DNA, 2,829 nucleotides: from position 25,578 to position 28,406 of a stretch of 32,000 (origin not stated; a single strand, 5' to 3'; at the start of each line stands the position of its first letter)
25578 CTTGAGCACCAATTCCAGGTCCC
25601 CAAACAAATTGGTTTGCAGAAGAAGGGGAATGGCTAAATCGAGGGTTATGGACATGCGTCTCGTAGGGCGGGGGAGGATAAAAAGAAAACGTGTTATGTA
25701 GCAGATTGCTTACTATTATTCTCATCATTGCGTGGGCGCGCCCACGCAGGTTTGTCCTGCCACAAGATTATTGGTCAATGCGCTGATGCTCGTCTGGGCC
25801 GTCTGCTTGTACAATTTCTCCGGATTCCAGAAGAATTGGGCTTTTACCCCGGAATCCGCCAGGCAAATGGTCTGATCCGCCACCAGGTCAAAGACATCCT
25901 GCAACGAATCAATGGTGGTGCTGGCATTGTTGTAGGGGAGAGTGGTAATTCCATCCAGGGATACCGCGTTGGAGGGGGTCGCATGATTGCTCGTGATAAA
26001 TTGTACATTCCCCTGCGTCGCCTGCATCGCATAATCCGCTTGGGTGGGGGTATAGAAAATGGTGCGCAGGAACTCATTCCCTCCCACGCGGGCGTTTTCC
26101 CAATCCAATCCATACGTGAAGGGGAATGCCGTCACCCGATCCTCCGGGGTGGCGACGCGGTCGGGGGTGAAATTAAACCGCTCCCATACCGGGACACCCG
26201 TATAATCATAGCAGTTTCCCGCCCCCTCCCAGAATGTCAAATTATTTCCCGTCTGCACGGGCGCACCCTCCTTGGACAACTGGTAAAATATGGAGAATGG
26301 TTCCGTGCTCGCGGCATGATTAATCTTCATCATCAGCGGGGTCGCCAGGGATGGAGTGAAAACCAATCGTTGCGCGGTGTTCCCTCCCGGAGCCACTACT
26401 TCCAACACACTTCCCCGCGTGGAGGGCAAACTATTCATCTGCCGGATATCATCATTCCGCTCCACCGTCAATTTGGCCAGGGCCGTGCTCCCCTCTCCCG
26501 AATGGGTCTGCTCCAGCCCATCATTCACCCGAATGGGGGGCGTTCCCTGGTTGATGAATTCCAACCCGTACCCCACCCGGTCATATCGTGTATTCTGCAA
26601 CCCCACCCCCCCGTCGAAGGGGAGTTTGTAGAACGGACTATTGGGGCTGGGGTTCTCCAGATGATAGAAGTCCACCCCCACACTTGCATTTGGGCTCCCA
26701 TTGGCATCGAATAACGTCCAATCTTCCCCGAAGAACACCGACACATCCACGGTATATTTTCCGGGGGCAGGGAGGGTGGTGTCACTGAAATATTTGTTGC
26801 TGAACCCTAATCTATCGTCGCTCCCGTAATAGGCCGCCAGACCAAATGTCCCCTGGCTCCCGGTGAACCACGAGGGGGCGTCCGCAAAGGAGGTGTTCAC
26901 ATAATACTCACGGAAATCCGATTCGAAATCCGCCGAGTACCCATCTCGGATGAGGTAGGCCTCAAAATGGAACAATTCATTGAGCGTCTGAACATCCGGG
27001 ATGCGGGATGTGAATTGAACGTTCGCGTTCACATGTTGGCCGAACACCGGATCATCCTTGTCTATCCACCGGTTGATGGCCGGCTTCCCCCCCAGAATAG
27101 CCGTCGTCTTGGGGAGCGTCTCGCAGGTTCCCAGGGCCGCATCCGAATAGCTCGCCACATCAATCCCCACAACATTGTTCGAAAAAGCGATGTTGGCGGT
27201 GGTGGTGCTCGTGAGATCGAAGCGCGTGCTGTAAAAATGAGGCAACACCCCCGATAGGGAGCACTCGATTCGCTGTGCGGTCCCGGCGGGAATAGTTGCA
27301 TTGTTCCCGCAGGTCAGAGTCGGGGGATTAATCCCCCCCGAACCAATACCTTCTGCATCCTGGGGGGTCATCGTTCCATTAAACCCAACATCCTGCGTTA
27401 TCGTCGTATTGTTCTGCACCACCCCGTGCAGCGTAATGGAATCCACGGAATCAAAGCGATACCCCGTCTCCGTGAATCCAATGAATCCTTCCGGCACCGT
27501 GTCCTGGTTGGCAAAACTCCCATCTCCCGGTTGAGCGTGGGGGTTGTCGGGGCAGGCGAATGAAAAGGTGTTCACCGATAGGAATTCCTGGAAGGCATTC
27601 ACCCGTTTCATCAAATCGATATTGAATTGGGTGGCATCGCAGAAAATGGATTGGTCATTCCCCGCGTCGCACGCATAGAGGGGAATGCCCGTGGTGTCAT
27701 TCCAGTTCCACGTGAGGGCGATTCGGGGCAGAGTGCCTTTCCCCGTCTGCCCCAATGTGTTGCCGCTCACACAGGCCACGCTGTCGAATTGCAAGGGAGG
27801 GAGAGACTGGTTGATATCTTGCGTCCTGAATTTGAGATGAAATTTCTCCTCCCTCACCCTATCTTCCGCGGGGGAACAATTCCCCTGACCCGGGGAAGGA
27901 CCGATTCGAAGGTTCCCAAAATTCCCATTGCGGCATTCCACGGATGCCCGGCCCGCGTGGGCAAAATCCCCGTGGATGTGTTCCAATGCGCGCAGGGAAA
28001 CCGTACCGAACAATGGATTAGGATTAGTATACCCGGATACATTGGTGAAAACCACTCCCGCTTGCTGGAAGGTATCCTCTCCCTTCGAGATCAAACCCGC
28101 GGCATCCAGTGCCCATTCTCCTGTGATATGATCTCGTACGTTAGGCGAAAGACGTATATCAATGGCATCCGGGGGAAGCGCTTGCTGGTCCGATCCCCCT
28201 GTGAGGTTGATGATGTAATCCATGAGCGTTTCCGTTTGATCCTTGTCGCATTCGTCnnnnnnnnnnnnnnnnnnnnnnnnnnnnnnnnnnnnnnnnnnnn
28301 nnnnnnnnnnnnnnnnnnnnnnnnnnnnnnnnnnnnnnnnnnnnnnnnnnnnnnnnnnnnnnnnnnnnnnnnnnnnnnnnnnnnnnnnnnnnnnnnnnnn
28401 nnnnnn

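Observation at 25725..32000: Giant >2088-aa surface protein with a hydrophobic hairpin in the middle of the chain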

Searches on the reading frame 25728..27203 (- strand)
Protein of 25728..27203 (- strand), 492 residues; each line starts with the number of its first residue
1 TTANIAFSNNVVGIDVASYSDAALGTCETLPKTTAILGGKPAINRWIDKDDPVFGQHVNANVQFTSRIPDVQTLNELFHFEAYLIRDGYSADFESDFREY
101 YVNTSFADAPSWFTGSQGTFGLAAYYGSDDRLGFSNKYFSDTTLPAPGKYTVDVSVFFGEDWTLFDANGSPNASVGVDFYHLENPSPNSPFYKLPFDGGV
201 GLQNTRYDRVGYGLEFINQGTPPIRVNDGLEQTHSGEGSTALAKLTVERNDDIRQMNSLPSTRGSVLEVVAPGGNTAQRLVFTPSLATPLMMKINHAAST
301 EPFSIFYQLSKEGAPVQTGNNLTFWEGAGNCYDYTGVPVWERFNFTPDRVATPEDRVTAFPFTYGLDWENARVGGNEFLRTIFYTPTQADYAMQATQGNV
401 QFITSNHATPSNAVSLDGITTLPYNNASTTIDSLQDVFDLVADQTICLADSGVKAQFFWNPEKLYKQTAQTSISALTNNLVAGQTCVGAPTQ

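Call 60: predict_structure(alignment_id=A3)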
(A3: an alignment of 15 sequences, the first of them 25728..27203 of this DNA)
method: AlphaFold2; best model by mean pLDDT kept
length: 492 residues; sequences in the alignment: 15
mean_pLDDT: 71.8   pTM: 0.58
mean pLDDT of the five models: 71.8, 70.3, 65.1, 63.0, 60.8
residues with pLDDT >= 90: 134; 70-90: 147; 50-70: 115; < 50: 96
segments of 3 or more residues with pLDDT < 50: 1-48, 53-55, 57-70, 87-89, 105-108, 187-191, 193-208
pLDDT, mean of each block of 10 residues (from residue 1): 28 30 36 35 47 48 45 55 54 66 54 61 69 68 65 71 69 78 57 47 48 63 72 58 76 89 90 73 92 94 94 89 94 92 93 86 93 93 90 92 91 90 65 85 89 87 85 90 88 66
secondary structure, 60 per line:
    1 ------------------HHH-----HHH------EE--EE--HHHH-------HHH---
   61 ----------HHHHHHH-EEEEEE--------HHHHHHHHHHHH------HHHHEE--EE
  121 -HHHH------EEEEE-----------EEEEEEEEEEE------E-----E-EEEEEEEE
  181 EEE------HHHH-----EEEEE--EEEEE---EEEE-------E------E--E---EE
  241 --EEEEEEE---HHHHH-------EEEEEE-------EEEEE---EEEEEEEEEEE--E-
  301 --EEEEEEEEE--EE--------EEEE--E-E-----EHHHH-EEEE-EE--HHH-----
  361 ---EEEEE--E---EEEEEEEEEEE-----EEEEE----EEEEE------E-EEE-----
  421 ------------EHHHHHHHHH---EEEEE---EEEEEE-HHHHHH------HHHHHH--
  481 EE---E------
elements in order: H44-47 H71-77 E79-84 H93-104 H111-114 H122-125 E132-136 E148-158 E173-183 H190-193 E199-203 E206-210 E214-217 E243-249 H253-257 E265-270 E278-282 E286-296 E303-311 E324-327 H339-342 E344-347 E364-368 E375-385 E391-395 E400-404 E413-415 H434-442 E446-450 E454-459 H461-466 H473-478

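Call 62: fold_search(model_id=the predicted structure, library=pdb)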
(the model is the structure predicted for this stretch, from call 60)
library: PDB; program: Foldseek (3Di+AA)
matches with E <= 10: 859; with E <= 0.001: 0
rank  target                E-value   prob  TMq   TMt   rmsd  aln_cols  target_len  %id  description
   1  4ei0_B                1.4e-02  0.12  0.09  0.12  17.9       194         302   13  Crystal structure of a DUF4466 family protein (PARMER_03218) from Parabacteroides merdae ATCC 43184 at 2.00 A resoluti (released 2012-05-30)
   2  9j7x                  5.8e-02  0.06  0.06  0.17  17.8       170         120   11  Crystal structure of quintuple mutant C terminal fragment of Clostridium perfringens enterotoxin (C-CPEm19) (released 2025-06-18)
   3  2pvs_A                9.8e-02  0.03  0.07  0.08  16.6       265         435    7  Structure of human pancreatic lipase related protein 2 mutant N336Q (released 2007-12-18)
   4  4b60_B                1.0e-01  0.04  0.09  0.12  18.2       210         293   10  Structure of rFnBPA(189-505) in complex with fibrinogen gamma chain C- terminal peptide (released 2013-10-09)
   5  8cxg_A                1.3e-01  0.01  0.04  0.04  24.7       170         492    9  Structures of Zika Virus in Complex with Antibodies Targeting E Dimer Epitopes and Basis for Neutralization Efficacy (released 2023-06-07)
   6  3fg4_D                1.4e-01  0.10  0.09  0.07  15.7       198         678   10  Crystal structure of Delta413-417:GS I805A LOX (released 2009-08-18)
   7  8u5d_B                1.4e-01  0.04  0.06  0.17  19.4       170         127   11  Crystal Structure of C-terminal domain of Clostridium perfringens Enterotoxin in Space Group P 41 21 2 (released 2023-12-20)
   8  2okx_A                1.6e-01  0.03  0.10  0.06  24.6       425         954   10  Crystal structure of GH78 family rhamnosidase of Bacillus SP. GL1 AT 1.9 A (released 2007-11-13)
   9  9rku_BD               1.8e-01  0.04  0.09  0.09  17.2       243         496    9  Agrobacterium phage 7-7-1 baseplate (released 2025-12-10)
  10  1w52                  1.8e-01  0.03  0.07  0.08  17.6       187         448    7  Crystal structure of a proteolyzed form of pancreatic lipase related protein 2 from horse (released 2006-07-12)
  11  1lpa_B                2.1e-01  0.04  0.06  0.07  15.6       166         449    8  INTERFACIAL ACTIVATION OF THE LIPASE-PROCOLIPASE COMPLEX BY MIXED MICELLES REVEALED BY X-RAY CRYSTALLOGRAPHY (released 1994-11-01)
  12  4hg6_B                2.1e-01  0.02  0.09  0.07  30.9       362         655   10  Structure of a cellulose synthase - cellulose translocation intermediate (released 2012-12-19)
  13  4qwt_B                2.3e-01  0.08  0.10  0.07  15.7       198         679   10  Anaerobic crystal structure of delta413-417:GS LOX in complex with arachidonate (released 2014-09-24)
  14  7kv9_A                2.3e-01  0.02  0.05  0.05  28.4       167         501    6  Chimeric flavivirus between Binjari virus and West Nile (Kunjin) virus (released 2020-12-23)
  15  4igb_D                2.5e-01  0.06  0.08  0.09  16.6       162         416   10  Crystal structure of the N-terminal domain of the Streptococcus gordonii adhesin Sgo0707 (released 2013-06-05)
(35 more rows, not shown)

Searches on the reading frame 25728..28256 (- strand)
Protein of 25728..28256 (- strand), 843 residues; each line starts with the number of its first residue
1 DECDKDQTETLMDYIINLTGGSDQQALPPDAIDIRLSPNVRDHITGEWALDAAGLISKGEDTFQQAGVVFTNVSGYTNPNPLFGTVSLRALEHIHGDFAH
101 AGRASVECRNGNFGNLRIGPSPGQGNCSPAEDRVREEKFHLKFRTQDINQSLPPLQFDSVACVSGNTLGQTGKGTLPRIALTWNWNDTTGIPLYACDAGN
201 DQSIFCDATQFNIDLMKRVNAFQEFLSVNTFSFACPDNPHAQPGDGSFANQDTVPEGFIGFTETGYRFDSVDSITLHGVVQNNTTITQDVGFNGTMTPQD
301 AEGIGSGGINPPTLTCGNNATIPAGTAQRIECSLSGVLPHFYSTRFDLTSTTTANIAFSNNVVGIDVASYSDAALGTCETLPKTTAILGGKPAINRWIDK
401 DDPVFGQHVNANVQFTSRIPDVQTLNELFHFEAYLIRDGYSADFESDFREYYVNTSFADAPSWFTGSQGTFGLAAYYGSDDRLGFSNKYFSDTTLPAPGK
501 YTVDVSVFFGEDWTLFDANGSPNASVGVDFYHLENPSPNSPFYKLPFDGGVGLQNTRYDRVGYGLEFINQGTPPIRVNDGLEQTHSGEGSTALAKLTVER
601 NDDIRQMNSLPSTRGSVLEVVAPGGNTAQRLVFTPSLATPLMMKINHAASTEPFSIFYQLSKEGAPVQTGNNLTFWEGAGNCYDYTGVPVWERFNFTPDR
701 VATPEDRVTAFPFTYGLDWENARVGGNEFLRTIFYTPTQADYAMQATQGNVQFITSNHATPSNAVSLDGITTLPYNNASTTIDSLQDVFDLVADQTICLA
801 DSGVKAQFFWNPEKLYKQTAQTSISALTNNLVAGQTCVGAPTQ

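Call 41: search_protein_representatives(alignment_id=A2)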
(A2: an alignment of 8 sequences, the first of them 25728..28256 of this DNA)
Query: 8 sequences, 839 profile positions. Proteins with E-value up to 0.001 (for the whole library): 719; up to 1e-10: 618; up to 1e-30: 476. The best 150 are listed.
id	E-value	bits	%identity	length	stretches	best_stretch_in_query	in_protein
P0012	0.0e+00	1300.8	-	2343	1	1-838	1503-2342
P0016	0.0e+00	1255.7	-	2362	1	1-835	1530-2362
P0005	0.0e+00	1200.6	-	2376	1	1-838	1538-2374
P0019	3.2e-293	991.6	-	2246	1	2-836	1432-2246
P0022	4.7e-274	928.1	-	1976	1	9-835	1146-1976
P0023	1.7e-273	926.3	-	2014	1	9-836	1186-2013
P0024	5.8e-273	924.5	-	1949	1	3-836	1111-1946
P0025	2.3e-271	919.3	-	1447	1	9-836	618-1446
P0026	1.1e-264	897.2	-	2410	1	3-835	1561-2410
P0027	2.1e-264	896.2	-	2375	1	2-837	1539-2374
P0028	1.4e-240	817.4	-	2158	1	2-838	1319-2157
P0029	4.5e-238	809.1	-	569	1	195-755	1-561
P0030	1.1e-228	778.1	-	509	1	336-838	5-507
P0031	6.3e-228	775.5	-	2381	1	2-836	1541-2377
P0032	1.2e-224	764.7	-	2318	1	1-837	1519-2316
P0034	7.1e-223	758.8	-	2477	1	5-837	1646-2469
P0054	4.6e-202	690.0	-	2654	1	1-836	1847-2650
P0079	1.8e-174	598.7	-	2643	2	401-819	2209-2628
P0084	2.9e-171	588.1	-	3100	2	361-836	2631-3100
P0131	7.5e-114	398.2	-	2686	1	127-816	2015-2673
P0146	5.4e-109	382.1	-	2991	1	63-826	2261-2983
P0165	8.2e-101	355.0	-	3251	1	130-821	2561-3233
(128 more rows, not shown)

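Call 45: list_cluster_members(proteins=[P0022, P0026, P0031, P0034, P0054, P0084, P0131, P0165, P0146, P0079])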
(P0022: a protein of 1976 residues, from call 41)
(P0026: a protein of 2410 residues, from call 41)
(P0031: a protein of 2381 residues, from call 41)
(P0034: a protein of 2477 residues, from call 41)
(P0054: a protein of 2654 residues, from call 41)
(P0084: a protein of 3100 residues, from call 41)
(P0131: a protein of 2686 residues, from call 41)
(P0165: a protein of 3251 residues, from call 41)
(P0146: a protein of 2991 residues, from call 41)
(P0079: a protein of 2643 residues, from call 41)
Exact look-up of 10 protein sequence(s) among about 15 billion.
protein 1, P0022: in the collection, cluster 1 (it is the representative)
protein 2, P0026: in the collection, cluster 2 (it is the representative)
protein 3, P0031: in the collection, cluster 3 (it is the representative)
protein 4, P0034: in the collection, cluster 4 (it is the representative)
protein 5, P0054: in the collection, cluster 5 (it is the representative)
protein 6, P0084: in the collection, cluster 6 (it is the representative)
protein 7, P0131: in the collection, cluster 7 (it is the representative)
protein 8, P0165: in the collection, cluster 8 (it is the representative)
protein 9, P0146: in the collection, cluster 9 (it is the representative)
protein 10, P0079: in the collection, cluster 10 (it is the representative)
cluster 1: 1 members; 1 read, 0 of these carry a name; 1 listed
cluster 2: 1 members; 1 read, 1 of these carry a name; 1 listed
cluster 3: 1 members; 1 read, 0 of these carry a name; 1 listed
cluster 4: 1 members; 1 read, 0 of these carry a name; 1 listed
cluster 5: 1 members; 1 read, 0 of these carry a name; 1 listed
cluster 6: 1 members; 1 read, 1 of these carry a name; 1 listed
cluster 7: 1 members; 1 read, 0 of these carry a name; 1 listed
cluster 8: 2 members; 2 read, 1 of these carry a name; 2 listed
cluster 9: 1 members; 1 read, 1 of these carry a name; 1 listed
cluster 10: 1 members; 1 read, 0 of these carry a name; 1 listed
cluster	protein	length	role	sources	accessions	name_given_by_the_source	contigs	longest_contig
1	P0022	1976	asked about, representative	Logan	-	-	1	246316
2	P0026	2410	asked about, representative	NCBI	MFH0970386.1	MAG: carboxypeptidase regulatory-like domain-containing protein [Candidatus ...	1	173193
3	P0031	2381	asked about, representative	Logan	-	-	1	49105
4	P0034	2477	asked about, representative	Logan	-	-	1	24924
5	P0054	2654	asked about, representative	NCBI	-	-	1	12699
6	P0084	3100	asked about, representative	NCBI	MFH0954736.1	MAG: carboxypeptidase-like regulatory domain-containing protein [Candidatus Micrarchaeota ...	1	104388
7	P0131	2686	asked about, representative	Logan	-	-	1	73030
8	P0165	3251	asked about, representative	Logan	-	-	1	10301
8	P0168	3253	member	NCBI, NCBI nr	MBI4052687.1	MAG: carboxypeptidase regulatory-like domain-containing protein [Candidatus ... | carboxypeptidase regulatory-like domain-containing protein [Candidatus Diapherotrites ...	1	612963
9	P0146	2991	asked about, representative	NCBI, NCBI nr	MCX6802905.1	MAG: hypothetical protein NT067_07430 [Candidatus Diapherotrites archaeon] | hypothetical protein [Candidatus Diapherotrites archaeon]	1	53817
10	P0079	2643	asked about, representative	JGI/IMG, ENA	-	-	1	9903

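Call 47: find_related_loci(query=A2, collection=genome_contigs, flank=4000)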
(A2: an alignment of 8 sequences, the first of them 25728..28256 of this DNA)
Query A2 (843 aa) in genome_contigs; peptide patterns used: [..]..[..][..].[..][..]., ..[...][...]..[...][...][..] (x = any residue, [..] = any of these).
404 stretches matched a pattern; 209 encode a relative of the query (tblastn E <= 1e-3); the best 80 are kept; 77 distinct loci.
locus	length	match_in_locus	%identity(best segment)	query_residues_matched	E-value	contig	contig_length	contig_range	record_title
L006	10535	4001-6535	61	1-838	0e+0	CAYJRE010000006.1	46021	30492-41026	MAG TPA_asm: uncultured archaeon isolate ERP125453_co1_164 genome assembly, contig: NODE_571_length_46021_cov_17.284036,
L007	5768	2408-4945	56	1-842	0e+0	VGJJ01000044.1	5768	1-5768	MAG: Candidatus Iainarchaeum archaeon isolate M_DeepCast_50m_m2_156 M_DeepCast_50m_m2_156_Ga0194121_10025374, whole geno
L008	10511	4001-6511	56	1-841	0e+0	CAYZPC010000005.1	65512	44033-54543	MAG TPA_asm: uncultured archaeon isolate SRP278252_co2_776 genome assembly, contig: NODE_684_length_65512_cov_6.738424,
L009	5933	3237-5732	55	1-841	0e+0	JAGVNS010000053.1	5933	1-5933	MAG: Thaumarchaeota archaeon isolate DeMMO3_24 c_000000037192, whole genome shotgun sequence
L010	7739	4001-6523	56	1-841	0e+0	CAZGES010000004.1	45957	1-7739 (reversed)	MAG TPA_asm: uncultured archaeon isolate SRP292972_co3_112 genome assembly, contig: NODE_594_length_45957_cov_5.444403,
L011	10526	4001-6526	52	1-843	0e+0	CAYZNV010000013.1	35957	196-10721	MAG TPA_asm: uncultured archaeon isolate SRP278252_co2_833 genome assembly, contig: NODE_2273_length_35957_cov_6.029608,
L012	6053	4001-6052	61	1-687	0e+0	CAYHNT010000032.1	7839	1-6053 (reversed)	MAG TPA_asm: uncultured archaeon isolate ERP119705_co13_431 genome assembly, contig: NODE_11638_length_7839_cov_6.734327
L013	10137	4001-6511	53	1-841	0e+0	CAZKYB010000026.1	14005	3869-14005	MAG TPA_asm: uncultured archaeon isolate SRP342105_co1_296 genome assembly, contig: NODE_5891_length_14005_cov_5.093190,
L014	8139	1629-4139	50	1-839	0e+0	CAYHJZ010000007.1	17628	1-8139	MAG TPA_asm: uncultured archaeon isolate ERP119705_co13_635 genome assembly, contig: NODE_4032_length_17628_cov_5.300575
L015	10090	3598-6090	49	1-842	0e+0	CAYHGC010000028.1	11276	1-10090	MAG TPA_asm: uncultured archaeon isolate ERP119705_co12_117 genome assembly, contig: NODE_6990_length_11276_cov_4.950272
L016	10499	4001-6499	43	1-838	0e+0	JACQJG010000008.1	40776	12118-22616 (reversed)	MAG: Candidatus Iainarchaeum archaeon isolate NC_groundwater_1145_Ag_S-0.1um_48_87 S_p1_S3_coassembly_k141_996730, whole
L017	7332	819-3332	53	1-841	0e+0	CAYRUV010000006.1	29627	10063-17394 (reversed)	MAG TPA_asm: uncultured archaeon isolate SRP278252_co2_866 genome assembly, contig: NODE_3065_length_29627_cov_7.753821,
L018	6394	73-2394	44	64-838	0e+0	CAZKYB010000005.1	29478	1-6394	MAG TPA_asm: uncultured archaeon isolate SRP342105_co1_296 genome assembly, contig: NODE_2057_length_29478_cov_6.042892,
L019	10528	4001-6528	50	1-843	0e+0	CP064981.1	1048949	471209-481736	MAG: Candidatus Iainarchaeum archaeon isolate Fred_18-Q3-R57-64_BAT3C.431 chromosome, complete genome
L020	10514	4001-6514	56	1-842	0e+0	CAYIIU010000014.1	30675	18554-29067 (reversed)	MAG TPA_asm: uncultured archaeon isolate ERP119705_co23_96 genome assembly, contig: NODE_1177_length_30675_cov_7.229523,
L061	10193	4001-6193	30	63-817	1e-97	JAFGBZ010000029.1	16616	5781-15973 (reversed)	MAG: Candidatus Iainarchaeum archaeon isolate Zod_Metabat.1066 k87_3586138, whole genome shotgun sequence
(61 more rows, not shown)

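Call 68: search_protein_families(library=pfam, proteins=[L061:6262-6630:+, L061:6636-6962:+], max_evalue=5)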
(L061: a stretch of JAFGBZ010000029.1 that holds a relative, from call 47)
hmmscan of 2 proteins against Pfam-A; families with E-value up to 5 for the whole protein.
L061:6262-6630:+ (122 aa): 0 families

L061:6636-6962:+ (108 aa): 0 families
